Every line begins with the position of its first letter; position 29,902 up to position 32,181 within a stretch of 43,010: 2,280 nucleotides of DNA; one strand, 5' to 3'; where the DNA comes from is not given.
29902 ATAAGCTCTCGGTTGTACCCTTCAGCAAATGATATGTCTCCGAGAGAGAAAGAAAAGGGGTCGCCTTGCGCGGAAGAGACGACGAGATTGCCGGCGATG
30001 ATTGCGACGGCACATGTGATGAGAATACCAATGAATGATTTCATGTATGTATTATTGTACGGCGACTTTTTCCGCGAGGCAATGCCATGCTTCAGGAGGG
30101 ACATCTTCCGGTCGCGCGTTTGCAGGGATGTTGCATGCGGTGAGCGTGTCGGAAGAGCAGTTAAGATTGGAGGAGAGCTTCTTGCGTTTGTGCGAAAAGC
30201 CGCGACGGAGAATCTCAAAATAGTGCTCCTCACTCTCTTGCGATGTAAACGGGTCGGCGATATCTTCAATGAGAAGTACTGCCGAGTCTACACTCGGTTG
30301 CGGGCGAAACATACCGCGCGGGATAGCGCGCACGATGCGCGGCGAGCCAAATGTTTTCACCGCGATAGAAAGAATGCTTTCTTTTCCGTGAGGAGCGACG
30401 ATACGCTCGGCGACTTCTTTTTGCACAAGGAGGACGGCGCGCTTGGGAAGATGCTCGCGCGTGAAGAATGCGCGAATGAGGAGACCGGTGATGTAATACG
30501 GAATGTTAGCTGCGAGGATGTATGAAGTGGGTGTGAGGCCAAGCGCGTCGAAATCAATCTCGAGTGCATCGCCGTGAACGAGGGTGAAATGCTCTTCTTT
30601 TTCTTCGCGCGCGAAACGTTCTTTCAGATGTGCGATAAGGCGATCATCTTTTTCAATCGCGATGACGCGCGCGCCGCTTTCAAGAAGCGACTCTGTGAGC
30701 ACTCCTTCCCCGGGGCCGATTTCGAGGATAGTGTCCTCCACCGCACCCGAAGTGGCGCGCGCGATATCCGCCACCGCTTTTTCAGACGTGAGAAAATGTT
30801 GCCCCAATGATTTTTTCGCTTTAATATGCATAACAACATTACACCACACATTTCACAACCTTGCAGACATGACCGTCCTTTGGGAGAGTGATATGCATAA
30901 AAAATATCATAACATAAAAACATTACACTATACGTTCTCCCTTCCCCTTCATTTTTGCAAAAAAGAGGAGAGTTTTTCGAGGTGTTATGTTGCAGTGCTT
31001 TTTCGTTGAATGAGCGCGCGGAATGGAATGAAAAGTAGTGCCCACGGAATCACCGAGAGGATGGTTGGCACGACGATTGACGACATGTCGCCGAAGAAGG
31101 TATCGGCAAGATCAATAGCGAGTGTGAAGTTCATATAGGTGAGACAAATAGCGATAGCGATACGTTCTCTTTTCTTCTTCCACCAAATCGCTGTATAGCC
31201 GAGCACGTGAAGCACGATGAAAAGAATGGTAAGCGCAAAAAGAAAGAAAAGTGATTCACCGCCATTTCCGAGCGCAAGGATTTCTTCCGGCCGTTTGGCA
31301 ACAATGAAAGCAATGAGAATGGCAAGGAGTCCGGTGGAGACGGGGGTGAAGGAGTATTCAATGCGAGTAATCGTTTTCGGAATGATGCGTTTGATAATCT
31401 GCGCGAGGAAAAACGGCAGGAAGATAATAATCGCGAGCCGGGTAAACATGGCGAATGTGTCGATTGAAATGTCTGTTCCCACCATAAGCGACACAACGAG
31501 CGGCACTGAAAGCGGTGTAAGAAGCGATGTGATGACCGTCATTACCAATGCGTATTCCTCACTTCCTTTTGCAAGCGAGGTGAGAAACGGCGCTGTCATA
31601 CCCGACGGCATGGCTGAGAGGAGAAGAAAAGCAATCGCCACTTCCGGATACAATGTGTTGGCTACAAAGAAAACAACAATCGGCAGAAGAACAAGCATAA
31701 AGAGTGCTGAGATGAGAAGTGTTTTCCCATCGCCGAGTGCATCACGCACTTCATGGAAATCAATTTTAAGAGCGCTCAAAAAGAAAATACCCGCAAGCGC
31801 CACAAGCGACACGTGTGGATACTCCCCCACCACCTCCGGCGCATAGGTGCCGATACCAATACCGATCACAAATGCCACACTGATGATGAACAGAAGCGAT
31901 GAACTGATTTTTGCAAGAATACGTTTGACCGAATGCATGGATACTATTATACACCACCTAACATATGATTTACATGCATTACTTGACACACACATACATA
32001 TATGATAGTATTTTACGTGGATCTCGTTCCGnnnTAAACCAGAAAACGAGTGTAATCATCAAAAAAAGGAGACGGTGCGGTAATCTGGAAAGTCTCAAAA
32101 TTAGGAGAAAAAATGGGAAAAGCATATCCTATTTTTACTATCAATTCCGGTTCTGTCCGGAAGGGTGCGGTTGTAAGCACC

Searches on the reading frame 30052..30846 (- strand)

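Call 87: search_protein_families(library=pfam, proteins=[window:30052-30846:-], max_evalue=0.001)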
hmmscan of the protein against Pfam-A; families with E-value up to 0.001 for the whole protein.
window:30052-30846:- (264 aa): 4 families
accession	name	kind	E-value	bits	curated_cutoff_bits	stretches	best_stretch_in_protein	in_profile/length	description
PF00398.26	RrnaAD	-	1.1e-48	166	24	1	9-259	3-259/263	Ribosomal RNA adenine dimethylase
PF13649.12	Methyltransf_25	-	1.2e-06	29.5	27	1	40-100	1-61/97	Methyltransferase domain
PF08241.18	Methyltransf_11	-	2.3e-05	25.4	21.2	1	41-100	1-57/95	Methyltransferase domain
PF08242.18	Methyltransf_12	-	0.0002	22.5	30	1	41-100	1-67/98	Methyltransferase domain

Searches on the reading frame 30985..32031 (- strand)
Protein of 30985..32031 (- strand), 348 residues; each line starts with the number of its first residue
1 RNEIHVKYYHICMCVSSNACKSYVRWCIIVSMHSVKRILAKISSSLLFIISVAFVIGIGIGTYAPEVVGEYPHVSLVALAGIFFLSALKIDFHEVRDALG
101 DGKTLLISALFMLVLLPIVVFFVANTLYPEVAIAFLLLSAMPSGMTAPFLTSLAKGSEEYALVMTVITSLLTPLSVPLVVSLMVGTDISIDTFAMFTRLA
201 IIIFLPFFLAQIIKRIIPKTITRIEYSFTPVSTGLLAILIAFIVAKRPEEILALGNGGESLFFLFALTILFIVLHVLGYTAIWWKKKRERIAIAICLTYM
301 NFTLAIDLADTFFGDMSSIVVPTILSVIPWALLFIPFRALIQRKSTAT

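Call 87: search_protein_families(library=pfam, proteins=[window:30985-32031:-], max_evalue=0.001)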
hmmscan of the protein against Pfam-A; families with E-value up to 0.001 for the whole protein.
window:30985-32031:- (348 aa): 2 families
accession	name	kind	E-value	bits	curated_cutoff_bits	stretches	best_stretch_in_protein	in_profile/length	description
PF13593.11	SBF_like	-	6.9e-25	88.4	25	1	55-325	8-295/313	SBF-like CPA transporter family (DUF4137)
PF01758.21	SBF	-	3.1e-18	66.6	24.3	1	78-251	3-188/191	Sodium Bile acid symporter family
